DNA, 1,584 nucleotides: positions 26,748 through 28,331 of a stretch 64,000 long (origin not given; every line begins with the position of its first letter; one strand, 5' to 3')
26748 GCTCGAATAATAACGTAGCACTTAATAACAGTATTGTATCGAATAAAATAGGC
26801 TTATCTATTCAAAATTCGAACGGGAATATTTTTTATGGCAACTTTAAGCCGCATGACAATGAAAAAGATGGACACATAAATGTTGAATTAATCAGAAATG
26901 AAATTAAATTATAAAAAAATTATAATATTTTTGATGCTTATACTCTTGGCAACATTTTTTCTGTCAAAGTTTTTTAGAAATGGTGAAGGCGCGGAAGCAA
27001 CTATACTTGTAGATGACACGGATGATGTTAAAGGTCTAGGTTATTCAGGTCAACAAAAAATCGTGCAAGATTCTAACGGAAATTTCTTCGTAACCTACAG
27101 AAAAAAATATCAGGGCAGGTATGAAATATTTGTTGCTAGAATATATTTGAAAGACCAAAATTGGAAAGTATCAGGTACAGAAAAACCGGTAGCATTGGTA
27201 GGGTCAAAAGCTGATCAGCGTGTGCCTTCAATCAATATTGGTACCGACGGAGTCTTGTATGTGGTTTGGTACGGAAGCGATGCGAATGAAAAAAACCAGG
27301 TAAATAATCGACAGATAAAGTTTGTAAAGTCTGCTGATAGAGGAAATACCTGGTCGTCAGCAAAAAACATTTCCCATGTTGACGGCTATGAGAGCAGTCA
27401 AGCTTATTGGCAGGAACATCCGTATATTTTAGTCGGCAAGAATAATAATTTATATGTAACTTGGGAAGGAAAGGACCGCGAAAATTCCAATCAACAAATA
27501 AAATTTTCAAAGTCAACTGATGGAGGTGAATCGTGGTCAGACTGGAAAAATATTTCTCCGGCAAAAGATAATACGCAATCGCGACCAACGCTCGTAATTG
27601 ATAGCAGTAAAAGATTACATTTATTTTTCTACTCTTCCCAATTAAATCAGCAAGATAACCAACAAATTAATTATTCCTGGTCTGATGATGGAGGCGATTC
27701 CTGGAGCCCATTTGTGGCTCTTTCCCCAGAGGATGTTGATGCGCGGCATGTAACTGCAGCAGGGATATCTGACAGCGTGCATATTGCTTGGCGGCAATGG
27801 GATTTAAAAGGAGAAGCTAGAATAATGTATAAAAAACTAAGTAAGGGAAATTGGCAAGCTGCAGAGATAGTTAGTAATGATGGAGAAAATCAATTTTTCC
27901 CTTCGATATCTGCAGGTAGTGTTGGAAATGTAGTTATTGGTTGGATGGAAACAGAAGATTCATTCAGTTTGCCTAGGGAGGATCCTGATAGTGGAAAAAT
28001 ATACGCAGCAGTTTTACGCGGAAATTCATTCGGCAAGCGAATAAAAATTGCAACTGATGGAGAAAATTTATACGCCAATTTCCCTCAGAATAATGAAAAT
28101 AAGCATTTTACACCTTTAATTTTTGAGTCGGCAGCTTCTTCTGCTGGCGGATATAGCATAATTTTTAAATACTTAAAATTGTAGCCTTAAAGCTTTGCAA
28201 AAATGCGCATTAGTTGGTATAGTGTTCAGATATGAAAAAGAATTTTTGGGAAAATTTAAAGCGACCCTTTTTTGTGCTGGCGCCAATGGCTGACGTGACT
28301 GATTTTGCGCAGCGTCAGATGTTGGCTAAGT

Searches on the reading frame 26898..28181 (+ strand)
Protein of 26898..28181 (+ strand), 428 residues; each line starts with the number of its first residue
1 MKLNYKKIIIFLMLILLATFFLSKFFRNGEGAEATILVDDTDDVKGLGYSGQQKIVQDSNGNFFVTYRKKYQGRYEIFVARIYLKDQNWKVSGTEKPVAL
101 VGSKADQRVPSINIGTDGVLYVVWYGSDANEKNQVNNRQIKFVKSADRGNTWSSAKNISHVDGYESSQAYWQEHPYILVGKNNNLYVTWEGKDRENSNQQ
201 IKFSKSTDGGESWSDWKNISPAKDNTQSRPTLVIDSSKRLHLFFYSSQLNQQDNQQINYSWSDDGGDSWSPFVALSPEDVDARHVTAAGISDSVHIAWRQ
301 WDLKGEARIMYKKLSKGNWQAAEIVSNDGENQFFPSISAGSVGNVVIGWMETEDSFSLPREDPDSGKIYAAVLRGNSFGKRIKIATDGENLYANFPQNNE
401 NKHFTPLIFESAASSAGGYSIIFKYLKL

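Call 15: search_protein_families(library=pfam, proteins=[window:26898-28181:+], max_evalue=0.001)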
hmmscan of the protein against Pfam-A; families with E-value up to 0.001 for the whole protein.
window:26898-28181:+ (428 aa): 2 families
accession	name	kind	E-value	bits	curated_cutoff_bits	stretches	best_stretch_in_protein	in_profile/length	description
PF13088.12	BNR_2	-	4.2e-11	43.1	31.4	1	184-276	2-101/277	BNR repeat-like domain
PF15892.11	BNR_4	-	7.3e-08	32.5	27.3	1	54-157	98-198/272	BNR repeat-containing family member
